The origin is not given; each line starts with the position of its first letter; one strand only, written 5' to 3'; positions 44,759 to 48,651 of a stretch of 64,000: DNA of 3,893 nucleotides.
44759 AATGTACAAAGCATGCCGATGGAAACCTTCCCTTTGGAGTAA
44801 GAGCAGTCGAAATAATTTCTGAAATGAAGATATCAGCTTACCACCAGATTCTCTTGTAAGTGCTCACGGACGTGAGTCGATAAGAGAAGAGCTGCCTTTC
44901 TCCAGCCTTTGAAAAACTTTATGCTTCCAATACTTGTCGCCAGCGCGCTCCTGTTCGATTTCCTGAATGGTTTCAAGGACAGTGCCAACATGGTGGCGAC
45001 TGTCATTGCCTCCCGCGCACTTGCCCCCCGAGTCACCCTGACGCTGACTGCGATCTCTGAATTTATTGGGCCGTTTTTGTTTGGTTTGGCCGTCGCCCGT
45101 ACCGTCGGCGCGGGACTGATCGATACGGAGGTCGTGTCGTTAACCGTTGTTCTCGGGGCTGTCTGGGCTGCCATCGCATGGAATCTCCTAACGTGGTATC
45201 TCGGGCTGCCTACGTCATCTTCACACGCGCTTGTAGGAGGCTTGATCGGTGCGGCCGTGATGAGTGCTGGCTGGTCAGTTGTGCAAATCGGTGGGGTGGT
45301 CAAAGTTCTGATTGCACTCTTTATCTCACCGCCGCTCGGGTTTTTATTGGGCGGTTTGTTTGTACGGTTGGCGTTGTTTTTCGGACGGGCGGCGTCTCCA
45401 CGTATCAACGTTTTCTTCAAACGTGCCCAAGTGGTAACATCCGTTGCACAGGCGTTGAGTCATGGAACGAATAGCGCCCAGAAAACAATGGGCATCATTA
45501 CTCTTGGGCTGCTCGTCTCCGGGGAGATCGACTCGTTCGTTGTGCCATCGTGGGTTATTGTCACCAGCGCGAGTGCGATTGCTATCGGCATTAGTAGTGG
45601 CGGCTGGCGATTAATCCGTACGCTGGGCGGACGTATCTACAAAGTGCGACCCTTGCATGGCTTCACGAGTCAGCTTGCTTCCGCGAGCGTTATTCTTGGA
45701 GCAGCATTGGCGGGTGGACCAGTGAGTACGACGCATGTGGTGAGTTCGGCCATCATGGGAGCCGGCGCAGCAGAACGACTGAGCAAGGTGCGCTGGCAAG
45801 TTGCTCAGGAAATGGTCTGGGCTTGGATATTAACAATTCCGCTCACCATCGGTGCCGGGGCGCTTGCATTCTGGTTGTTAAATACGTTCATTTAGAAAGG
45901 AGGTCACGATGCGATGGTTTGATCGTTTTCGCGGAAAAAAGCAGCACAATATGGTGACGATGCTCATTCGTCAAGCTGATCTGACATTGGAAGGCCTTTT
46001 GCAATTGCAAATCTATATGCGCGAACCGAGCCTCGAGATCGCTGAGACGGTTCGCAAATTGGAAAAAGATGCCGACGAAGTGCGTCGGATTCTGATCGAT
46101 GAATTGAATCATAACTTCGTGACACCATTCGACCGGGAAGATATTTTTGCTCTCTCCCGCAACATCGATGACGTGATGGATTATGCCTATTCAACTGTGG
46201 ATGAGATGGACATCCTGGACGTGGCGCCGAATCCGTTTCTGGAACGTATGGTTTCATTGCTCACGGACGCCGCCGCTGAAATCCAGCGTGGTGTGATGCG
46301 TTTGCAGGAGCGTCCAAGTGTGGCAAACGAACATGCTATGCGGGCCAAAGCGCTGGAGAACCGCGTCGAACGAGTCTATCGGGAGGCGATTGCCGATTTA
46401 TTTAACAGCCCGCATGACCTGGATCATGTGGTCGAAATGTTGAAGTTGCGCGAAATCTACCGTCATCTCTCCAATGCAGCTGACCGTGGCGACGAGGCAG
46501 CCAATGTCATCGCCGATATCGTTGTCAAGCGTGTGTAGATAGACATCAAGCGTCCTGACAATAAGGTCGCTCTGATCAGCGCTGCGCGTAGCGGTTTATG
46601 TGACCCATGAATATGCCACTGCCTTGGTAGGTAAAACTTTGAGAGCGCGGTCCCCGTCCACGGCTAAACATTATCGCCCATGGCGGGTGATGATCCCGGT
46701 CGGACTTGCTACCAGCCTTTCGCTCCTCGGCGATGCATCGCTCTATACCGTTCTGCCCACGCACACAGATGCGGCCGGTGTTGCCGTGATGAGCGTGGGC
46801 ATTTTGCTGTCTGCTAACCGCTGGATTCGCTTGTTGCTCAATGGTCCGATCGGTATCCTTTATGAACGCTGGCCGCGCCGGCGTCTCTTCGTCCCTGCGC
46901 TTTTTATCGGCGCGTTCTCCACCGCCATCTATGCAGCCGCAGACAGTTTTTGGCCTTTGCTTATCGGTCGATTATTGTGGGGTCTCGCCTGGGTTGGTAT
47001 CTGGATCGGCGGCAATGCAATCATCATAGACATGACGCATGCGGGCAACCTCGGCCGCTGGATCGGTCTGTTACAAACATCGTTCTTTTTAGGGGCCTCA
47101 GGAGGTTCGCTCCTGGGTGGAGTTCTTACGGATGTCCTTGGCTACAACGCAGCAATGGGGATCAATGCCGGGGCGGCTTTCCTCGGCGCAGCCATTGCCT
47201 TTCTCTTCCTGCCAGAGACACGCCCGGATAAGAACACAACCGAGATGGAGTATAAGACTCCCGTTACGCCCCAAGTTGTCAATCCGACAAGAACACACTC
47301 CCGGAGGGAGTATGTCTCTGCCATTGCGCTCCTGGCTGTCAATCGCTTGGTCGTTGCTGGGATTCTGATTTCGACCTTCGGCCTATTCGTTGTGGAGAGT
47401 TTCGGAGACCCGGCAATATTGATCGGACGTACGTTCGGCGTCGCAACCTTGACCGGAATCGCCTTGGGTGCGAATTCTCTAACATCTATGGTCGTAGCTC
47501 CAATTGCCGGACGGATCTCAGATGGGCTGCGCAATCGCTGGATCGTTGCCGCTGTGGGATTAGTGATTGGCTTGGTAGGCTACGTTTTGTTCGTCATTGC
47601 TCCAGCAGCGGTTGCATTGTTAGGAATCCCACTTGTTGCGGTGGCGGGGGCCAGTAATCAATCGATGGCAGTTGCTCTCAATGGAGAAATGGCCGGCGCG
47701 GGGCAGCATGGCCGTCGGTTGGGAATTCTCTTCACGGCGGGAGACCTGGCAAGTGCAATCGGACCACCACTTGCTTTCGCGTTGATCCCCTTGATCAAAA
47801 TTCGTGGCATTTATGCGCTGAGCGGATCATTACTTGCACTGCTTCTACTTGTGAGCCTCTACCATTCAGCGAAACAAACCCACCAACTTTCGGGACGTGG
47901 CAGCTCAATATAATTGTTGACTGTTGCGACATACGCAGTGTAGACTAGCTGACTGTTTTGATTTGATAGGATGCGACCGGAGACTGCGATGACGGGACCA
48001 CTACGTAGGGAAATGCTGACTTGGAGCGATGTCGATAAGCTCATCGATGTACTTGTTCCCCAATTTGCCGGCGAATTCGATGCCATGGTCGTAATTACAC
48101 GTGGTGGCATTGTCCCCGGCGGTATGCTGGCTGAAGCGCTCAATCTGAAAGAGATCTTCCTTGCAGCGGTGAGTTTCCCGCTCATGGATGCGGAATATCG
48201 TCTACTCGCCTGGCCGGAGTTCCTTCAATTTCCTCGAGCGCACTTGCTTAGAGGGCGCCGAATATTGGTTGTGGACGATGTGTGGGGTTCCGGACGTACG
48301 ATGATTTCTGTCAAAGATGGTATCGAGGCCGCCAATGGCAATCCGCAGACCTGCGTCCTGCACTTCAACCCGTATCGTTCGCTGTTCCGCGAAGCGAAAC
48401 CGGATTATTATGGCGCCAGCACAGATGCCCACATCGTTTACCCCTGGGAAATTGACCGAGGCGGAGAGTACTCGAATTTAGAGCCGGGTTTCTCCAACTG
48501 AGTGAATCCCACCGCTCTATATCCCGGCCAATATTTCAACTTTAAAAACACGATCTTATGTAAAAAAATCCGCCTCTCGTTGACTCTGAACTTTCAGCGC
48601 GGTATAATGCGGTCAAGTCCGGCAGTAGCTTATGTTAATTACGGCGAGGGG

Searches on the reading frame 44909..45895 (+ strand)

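Call 8: search_protein_families(library=pfam, proteins=[window:44909-45895:+])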
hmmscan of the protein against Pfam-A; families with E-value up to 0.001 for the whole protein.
window:44909-45895:+ (328 aa): 1 family
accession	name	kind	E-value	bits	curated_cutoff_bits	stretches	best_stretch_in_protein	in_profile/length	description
PF01384.25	PHO4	-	5.4e-80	269.4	33.7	1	20-315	1-348/350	Phosphate transporter family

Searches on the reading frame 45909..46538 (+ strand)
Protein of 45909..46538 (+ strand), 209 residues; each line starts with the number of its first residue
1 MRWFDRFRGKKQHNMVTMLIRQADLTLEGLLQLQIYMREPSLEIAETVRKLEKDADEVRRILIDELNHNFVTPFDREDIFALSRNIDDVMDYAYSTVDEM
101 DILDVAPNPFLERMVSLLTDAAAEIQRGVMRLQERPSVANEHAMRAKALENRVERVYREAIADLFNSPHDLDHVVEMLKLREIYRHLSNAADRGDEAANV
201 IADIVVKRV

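Call 8: search_protein_families(library=pfam, proteins=[window:45909-46538:+])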
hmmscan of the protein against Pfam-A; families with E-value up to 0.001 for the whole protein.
window:45909-46538:+ (209 aa): 2 families
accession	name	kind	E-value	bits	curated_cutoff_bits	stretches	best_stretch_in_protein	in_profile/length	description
PF01865.21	PhoU_div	-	1.2e-17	64.5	24.4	1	16-206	14-213/214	Protein of unknown function DUF47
PF06262.17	Zincin_1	-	0.00029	21.2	22.4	0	38-70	56-85/97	Zincin-like metallopeptidase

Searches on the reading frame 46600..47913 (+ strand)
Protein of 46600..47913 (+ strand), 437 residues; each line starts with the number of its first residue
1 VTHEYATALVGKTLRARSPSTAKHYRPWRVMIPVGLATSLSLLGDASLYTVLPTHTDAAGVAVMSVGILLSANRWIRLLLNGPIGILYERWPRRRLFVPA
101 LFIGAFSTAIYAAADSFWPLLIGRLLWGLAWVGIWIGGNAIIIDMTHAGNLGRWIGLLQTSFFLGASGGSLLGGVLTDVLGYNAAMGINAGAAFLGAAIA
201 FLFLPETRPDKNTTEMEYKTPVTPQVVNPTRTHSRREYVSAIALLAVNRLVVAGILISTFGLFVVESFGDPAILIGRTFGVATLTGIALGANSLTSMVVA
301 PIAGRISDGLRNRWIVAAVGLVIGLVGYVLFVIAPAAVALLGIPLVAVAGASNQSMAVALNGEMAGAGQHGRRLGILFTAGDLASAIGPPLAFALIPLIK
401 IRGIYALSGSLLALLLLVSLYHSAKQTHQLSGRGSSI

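Call 8: search_protein_families(library=pfam, proteins=[window:46600-47913:+])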
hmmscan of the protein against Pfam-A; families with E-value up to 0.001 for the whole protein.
window:46600-47913:+ (437 aa): 2 families
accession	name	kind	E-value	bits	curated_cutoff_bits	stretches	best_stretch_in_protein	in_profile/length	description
PF07690.21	MFS_1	-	4.9e-39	134.6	33.4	2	35-289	2-254/347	Major Facilitator Superfamily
PF05977.19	MFS_3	-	0.00027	19.9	27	1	83-230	273-421/524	Transmembrane secretion effector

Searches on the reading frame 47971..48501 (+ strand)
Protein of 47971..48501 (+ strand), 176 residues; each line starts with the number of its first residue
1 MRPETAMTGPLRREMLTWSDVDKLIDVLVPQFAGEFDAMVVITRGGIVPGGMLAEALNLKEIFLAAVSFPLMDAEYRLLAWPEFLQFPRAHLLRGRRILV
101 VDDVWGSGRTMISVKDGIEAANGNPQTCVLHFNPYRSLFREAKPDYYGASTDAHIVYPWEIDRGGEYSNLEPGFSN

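Call 8: search_protein_families(library=pfam, proteins=[window:47971-48501:+])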
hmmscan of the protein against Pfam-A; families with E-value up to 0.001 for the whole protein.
window:47971-48501:+ (176 aa): 1 family
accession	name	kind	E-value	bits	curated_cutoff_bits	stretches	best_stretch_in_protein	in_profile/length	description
PF00156.33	Pribosyltran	-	1.7e-09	37.6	26.3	1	20-138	14-131/158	Phosphoribosyl transferase domain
